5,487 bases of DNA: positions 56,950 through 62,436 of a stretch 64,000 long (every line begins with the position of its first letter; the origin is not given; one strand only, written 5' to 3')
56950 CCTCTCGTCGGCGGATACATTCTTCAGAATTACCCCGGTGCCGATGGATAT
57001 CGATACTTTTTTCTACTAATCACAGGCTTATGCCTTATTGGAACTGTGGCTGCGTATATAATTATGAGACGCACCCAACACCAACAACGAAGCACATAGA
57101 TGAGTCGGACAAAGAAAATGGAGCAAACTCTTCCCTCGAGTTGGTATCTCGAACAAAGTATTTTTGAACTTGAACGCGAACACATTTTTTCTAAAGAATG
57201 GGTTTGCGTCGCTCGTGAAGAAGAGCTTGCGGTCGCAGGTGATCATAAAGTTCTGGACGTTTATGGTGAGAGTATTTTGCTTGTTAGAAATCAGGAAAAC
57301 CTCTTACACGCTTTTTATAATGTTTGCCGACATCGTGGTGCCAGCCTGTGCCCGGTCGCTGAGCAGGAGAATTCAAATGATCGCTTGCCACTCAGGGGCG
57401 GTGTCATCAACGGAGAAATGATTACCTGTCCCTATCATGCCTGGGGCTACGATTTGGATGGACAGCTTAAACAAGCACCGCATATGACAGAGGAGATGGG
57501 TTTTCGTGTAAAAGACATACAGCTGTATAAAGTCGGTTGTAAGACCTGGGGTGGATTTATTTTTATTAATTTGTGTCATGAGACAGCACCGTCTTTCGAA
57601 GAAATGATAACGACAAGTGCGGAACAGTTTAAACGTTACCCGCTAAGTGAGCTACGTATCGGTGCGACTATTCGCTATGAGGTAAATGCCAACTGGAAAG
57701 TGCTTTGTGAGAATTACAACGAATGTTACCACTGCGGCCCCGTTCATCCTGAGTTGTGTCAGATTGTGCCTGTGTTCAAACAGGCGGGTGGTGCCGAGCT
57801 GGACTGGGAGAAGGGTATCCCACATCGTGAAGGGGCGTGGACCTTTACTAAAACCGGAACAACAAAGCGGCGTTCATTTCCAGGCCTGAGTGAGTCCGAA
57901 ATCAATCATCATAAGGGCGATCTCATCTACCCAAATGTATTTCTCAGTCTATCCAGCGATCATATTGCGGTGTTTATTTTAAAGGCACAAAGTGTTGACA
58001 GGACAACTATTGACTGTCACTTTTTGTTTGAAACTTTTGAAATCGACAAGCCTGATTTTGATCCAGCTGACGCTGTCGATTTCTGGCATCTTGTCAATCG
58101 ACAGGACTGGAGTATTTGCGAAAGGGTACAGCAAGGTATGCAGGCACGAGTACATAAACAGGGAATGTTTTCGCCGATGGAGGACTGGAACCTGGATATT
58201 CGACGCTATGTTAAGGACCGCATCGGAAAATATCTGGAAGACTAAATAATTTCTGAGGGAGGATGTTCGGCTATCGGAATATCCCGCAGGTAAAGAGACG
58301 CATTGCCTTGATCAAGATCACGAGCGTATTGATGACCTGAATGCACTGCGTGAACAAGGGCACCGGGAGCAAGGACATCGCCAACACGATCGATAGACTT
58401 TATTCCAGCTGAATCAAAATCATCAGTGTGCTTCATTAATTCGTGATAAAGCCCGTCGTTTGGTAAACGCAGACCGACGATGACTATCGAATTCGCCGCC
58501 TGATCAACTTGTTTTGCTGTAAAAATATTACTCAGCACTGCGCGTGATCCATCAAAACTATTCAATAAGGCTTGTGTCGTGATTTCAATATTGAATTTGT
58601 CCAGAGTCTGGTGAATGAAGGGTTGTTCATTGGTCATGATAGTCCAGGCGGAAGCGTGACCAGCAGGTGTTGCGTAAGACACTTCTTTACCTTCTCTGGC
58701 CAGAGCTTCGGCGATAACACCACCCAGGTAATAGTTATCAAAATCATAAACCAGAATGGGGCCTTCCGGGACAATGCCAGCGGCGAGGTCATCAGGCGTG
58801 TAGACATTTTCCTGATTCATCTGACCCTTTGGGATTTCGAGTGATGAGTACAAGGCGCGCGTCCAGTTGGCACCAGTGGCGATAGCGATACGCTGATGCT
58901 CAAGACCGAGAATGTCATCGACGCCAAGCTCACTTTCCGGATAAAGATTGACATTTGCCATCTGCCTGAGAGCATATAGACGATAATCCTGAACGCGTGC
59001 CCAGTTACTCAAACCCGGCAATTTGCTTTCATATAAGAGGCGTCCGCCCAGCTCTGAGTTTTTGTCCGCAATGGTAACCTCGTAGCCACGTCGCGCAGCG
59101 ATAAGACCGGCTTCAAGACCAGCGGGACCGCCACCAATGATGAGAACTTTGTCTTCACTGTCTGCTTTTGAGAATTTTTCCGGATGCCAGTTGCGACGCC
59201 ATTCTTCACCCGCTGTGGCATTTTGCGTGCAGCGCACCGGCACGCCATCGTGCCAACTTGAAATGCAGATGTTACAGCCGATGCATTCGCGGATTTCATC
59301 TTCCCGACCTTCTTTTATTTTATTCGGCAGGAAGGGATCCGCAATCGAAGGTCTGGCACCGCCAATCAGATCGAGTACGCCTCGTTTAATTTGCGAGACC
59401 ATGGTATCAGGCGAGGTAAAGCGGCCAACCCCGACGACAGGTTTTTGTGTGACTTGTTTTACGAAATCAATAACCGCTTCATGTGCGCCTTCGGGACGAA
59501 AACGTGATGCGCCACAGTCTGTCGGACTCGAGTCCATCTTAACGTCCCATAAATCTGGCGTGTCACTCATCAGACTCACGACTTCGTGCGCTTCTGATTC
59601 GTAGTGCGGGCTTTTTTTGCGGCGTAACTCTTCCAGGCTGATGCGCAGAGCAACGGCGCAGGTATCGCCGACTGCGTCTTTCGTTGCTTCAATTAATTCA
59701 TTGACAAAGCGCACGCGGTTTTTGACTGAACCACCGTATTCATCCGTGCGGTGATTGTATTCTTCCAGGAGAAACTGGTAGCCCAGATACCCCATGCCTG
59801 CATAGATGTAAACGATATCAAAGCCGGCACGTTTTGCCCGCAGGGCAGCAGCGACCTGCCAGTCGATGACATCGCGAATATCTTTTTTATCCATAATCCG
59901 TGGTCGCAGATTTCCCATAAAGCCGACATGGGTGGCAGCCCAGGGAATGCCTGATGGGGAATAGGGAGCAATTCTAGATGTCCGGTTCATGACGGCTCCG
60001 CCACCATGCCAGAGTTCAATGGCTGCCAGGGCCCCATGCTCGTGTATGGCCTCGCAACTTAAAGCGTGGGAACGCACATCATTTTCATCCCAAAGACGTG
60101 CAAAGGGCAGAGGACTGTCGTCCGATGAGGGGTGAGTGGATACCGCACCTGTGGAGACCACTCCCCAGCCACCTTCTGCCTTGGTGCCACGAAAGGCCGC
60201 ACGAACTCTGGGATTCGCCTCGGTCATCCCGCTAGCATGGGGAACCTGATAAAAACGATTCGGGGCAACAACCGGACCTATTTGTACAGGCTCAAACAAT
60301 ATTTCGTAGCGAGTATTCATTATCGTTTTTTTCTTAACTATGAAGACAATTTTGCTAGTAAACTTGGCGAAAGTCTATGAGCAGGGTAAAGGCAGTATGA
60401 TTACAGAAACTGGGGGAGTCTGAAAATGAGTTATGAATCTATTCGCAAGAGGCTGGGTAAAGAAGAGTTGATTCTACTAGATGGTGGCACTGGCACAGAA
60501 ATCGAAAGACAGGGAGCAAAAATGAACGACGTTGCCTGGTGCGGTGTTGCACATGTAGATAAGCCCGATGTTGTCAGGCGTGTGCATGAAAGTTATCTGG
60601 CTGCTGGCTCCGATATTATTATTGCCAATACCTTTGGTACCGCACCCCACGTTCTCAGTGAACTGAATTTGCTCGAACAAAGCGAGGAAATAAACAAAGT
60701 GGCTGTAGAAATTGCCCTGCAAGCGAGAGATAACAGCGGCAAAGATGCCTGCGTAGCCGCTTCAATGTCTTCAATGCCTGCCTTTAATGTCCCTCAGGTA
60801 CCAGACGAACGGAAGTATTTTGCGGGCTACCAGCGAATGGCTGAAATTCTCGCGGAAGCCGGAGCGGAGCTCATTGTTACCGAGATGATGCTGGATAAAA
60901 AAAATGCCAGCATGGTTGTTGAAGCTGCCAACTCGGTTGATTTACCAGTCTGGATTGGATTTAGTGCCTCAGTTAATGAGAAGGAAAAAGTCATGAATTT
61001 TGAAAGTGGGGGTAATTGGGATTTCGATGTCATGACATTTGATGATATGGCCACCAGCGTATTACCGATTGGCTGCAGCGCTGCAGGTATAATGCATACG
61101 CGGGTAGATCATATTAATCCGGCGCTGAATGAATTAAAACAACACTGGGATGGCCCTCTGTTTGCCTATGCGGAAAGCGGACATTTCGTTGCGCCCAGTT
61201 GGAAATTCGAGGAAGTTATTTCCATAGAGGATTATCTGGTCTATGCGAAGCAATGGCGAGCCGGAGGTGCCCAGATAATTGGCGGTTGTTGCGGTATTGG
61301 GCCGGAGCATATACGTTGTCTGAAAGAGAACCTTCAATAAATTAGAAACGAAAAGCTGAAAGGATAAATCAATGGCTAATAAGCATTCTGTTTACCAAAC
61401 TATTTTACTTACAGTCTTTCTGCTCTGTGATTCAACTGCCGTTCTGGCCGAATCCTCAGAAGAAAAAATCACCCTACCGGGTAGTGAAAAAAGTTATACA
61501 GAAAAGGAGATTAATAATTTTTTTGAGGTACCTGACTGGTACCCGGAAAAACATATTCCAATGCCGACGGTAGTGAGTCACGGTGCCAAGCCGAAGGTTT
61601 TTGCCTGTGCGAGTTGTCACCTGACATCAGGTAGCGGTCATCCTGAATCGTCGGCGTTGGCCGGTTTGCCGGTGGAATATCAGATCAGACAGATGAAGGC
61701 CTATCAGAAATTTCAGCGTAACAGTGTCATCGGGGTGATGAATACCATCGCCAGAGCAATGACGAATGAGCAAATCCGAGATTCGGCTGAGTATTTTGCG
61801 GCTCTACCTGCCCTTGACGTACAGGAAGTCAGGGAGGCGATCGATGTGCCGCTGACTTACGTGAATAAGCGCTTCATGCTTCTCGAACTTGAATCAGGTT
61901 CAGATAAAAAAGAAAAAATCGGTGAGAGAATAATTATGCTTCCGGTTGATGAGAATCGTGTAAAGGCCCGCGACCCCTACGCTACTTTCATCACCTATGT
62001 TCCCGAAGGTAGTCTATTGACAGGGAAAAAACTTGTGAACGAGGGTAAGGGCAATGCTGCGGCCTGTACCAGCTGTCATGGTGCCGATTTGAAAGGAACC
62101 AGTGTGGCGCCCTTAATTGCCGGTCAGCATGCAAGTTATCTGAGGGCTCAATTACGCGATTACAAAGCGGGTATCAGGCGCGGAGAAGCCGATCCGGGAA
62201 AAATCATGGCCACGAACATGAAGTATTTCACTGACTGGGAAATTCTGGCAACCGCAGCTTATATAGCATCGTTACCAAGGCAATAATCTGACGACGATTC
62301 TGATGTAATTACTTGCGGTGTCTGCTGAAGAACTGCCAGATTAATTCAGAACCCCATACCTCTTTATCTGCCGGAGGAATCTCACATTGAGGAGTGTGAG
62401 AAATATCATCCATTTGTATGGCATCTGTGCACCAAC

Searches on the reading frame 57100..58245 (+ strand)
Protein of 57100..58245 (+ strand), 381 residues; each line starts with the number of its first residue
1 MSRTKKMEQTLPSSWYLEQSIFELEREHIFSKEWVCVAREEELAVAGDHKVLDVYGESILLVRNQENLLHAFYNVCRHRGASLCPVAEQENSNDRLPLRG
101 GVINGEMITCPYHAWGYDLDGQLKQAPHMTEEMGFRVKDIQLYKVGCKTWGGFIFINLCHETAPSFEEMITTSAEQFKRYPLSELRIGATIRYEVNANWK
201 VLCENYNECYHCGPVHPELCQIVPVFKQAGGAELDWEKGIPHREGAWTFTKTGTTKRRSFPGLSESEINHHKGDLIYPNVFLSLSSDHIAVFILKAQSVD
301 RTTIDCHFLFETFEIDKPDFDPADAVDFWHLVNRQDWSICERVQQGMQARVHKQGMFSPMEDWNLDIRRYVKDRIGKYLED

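Call 88: search_protein_families(library=pfam, proteins=[window:57100-58245:+], max_evalue=0.00001)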
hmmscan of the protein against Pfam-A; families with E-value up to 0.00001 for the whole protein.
window:57100-58245:+ (381 aa): 2 families
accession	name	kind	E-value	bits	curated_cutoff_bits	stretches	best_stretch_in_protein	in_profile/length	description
PF00848.25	Ring_hydroxyl_A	-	2.7e-36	125.9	24.9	1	183-375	2-206/208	Ring hydroxylating alpha subunit (catalytic domain)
PF00355.32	Rieske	-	1.1e-19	70.5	20.3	1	33-131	1-83/88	Rieske [2Fe-2S] domain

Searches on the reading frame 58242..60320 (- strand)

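Call 88: search_protein_families(library=pfam, proteins=[window:58242-60320:-], max_evalue=0.00001)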
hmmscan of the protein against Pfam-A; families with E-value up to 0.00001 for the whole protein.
window:58242-60320:- (692 aa): 5 families
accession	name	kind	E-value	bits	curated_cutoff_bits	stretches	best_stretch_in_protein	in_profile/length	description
PF00724.26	Oxidored_FMN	-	7.2e-71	239.7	27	1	8-342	2-342/342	NADH:flavin oxidoreductase / NADH oxidase family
PF07992.20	Pyr_redox_2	-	3.8e-11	43.4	26.1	1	391-634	2-261/291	Pyridine nucleotide-disulphide oxidoreductase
PF13450.12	NAD_binding_8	-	4.6e-07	30.5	21.9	1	394-432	1-39/68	NAD(P)-binding Rossmann-like domain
PF12831.13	FAD_oxidored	-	1.1e-06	28.7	27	1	392-440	2-50/416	FAD dependent oxidoreductase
PF22620.2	OYE-like_second_a-b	-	2.7e-06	27.9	25.5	1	508-602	2-96/128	OYE-like second alpha/beta domain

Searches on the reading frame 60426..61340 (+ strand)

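Call 88: search_protein_families(library=pfam, proteins=[window:60426-61340:+], max_evalue=0.00001)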
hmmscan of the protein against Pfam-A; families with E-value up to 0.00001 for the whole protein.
window:60426-61340:+ (304 aa): 1 family
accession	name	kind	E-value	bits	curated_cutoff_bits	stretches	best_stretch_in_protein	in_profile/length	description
PF02574.22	S-methyl_trans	-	2.1e-50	172.7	22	1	17-302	2-282/283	Homocysteine S-methyltransferase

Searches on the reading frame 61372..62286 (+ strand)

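Call 88: search_protein_families(library=pfam, proteins=[window:61372-62286:+], max_evalue=0.00001)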
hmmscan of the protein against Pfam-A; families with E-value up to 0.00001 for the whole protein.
window:61372-62286:+ (304 aa): 2 families
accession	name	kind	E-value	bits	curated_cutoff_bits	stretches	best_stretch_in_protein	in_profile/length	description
PF00034.26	Cytochrom_C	-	2.5e-14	54.8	21.3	1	229-301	8-89/90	Cytochrome c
PF13442.11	Cytochrome_CBB3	-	1.2e-06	29.1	27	0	229-298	11-68/68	Cytochrome C oxidase, cbb3-type, subunit III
